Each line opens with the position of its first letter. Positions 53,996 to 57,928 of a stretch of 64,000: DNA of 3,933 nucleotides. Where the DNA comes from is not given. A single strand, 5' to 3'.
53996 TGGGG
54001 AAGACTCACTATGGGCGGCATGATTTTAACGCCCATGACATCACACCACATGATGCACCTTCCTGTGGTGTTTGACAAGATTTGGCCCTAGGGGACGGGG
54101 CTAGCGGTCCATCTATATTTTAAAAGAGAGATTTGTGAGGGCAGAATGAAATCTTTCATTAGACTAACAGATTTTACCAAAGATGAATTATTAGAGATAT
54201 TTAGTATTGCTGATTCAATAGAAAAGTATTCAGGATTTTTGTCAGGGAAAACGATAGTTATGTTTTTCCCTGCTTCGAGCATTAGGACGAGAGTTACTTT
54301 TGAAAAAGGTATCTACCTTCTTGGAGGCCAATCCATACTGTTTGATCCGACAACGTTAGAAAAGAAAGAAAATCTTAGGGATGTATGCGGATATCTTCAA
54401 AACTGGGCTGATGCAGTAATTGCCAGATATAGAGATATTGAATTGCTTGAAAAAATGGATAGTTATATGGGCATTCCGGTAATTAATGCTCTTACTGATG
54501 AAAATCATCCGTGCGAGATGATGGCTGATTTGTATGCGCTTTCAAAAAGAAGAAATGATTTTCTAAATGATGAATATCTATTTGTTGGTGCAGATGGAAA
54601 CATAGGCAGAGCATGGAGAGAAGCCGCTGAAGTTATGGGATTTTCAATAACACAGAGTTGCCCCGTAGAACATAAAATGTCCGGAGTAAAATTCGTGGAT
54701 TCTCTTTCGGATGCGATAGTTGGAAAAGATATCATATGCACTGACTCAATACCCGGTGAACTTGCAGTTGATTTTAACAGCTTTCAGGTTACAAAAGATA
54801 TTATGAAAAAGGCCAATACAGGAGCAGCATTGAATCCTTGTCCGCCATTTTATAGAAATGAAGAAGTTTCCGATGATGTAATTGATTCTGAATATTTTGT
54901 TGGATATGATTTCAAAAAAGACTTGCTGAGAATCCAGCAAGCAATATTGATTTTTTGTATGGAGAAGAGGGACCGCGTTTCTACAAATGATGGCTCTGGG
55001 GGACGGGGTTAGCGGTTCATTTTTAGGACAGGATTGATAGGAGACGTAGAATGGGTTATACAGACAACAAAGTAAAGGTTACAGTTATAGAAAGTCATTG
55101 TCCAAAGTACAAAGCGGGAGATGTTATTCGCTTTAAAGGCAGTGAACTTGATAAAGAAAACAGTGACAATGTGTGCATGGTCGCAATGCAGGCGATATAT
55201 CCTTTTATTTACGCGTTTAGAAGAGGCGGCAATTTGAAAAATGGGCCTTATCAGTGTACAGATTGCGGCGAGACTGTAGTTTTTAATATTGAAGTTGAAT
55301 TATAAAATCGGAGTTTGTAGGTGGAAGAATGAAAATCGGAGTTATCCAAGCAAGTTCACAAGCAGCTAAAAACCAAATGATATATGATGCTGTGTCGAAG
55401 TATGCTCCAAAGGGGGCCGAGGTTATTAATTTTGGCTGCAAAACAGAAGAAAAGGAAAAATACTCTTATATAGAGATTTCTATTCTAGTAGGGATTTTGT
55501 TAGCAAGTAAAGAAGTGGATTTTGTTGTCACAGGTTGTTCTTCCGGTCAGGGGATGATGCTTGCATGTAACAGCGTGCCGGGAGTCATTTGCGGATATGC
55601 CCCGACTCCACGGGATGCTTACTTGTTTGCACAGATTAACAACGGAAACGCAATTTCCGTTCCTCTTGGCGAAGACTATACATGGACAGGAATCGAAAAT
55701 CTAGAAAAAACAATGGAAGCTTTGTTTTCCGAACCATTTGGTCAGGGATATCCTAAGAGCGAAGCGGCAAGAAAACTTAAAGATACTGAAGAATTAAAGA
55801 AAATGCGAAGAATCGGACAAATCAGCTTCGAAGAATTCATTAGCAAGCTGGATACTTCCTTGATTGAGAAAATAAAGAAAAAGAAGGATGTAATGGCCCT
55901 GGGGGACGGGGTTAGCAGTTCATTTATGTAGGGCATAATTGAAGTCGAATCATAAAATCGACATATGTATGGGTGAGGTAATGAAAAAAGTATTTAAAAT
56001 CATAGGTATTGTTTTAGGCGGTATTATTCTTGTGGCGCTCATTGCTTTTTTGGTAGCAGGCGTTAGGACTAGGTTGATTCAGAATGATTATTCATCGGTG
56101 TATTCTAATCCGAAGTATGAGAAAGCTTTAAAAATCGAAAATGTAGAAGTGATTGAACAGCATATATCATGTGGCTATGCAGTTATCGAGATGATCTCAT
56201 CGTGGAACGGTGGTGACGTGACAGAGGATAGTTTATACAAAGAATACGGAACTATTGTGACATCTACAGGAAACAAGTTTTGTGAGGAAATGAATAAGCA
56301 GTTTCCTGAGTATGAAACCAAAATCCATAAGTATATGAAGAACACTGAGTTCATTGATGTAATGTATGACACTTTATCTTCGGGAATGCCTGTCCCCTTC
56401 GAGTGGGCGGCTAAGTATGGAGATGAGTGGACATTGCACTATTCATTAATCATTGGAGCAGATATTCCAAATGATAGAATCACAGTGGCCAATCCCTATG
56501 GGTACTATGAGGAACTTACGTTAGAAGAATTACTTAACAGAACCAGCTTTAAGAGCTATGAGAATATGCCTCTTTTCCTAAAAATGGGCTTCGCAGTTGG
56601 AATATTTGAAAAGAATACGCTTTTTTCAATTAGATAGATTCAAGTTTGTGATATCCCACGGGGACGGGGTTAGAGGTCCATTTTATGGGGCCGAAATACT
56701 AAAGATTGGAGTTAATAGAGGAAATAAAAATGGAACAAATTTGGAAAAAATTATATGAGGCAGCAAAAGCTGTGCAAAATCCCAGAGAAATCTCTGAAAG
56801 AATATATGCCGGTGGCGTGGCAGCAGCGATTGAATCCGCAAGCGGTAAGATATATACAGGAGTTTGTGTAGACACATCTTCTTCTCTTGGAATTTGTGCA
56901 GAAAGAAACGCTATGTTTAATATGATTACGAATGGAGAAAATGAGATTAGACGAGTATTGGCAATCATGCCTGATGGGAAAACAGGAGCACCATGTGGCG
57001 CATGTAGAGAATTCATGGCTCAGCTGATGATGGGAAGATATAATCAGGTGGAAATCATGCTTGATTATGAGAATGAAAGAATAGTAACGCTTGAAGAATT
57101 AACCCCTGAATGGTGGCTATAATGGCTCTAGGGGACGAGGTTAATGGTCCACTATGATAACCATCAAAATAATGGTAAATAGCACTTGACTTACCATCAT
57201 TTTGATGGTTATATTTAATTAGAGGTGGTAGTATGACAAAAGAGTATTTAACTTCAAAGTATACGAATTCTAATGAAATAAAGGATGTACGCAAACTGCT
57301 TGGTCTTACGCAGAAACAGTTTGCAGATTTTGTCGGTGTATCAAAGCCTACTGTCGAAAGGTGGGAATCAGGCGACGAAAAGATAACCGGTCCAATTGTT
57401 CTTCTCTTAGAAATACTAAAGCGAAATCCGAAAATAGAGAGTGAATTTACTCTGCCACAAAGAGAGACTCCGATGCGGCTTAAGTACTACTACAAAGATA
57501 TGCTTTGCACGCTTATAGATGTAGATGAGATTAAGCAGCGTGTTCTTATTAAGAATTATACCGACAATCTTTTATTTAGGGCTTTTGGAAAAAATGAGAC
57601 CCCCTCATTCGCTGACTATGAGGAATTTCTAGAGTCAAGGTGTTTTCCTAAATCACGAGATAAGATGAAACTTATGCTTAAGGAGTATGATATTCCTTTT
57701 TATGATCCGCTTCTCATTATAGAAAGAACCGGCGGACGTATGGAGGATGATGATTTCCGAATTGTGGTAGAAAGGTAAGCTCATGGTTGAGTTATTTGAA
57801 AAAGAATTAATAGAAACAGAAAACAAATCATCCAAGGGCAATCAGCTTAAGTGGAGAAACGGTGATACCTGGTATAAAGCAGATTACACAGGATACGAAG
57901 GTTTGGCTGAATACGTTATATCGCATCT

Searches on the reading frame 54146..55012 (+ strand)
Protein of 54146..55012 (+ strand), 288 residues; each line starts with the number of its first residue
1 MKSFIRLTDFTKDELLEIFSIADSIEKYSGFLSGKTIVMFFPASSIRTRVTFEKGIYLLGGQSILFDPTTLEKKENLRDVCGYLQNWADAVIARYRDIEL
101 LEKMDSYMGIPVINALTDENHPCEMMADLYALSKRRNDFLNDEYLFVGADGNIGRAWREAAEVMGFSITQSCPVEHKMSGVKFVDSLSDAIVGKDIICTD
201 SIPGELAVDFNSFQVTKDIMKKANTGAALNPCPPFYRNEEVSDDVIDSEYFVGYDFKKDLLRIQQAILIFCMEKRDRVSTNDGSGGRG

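Call 18: search_protein_families(library=pfam, proteins=[window:54146-55012:+])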
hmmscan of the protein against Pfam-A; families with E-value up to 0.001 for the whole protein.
window:54146-55012:+ (288 aa): 2 families
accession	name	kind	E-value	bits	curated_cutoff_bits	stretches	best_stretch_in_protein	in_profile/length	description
PF02729.26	OTCace_N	-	9.9e-32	110.5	29.9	1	2-132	1-146/148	Aspartate/ornithine carbamoyltransferase, carbamoyl-P binding domain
PF00185.30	OTCace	-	1.1e-10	42.3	29.4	1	146-270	7-156/157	Aspartate/ornithine carbamoyltransferase, Asp/Orn binding domain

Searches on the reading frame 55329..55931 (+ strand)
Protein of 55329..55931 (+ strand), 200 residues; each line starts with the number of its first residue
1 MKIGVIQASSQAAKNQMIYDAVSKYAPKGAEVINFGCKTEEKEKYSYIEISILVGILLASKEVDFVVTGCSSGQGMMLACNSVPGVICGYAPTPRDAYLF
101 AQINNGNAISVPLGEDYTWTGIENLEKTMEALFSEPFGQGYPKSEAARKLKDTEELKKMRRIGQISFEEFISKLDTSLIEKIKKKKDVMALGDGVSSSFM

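Call 19: search_protein_families(library=pfam, proteins=[window:55329-55931:+])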
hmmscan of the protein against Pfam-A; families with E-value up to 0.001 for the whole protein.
window:55329-55931:+ (200 aa): 1 family
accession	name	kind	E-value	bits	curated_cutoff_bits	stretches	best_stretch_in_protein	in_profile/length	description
PF02502.23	LacAB_rpiB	-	9.9e-20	71.4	24.7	1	7-138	5-127/138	Ribose/Galactose Isomerase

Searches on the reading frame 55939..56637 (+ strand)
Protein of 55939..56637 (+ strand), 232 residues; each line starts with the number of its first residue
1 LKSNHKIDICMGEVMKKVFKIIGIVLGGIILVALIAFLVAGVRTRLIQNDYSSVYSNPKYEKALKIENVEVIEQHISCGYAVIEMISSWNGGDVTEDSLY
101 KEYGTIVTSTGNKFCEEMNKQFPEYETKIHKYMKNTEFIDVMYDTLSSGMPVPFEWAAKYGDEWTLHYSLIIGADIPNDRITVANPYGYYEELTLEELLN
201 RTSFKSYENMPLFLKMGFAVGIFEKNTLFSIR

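Call 19: search_protein_families(library=pfam, proteins=[window:55939-56637:+])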
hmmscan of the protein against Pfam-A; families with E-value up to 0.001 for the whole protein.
window:55939-56637:+ (232 aa): 1 family
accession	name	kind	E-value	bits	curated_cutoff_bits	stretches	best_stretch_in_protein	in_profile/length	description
PF13529.12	Peptidase_C39_2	-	1.4e-05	26.1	24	1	70-187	4-143/143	Peptidase_C39 like family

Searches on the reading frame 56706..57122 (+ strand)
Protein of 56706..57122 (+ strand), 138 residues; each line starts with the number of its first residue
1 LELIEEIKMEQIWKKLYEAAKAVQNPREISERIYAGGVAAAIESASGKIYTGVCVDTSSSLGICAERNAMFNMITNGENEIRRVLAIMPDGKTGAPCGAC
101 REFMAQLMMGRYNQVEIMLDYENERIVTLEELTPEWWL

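Call 19: search_protein_families(library=pfam, proteins=[window:56706-57122:+])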
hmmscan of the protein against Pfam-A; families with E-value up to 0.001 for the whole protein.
window:56706-57122:+ (138 aa): 1 family
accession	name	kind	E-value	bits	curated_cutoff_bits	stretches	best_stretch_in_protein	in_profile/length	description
PF00383.29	dCMP_cyt_deam_1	-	1.8e-07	31.4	25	1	34-110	22-96/102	Cytidine and deoxycytidylate deaminase zinc-binding region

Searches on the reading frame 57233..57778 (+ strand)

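Call 19: search_protein_families(library=pfam, proteins=[window:57233-57778:+])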
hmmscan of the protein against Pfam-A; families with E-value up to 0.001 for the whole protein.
window:57233-57778:+ (181 aa): 4 families
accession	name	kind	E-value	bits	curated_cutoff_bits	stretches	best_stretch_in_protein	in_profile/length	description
PF01381.28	HTH_3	-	2.9e-10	40.5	23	1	16-59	1-44/55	Helix-turn-helix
PF15731.11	MqsA_antitoxin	-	6.1e-08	33.3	30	1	6-71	64-129/131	Antitoxin component of bacterial toxin-antitoxin system, MqsA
PF13560.12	HTH_31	-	5.1e-05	23.9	27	1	16-49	6-39/64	Helix-turn-helix domain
PF22495.2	HTH_92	-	0.00071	19.3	27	0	18-61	2-44/45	RsaL-like HTH domain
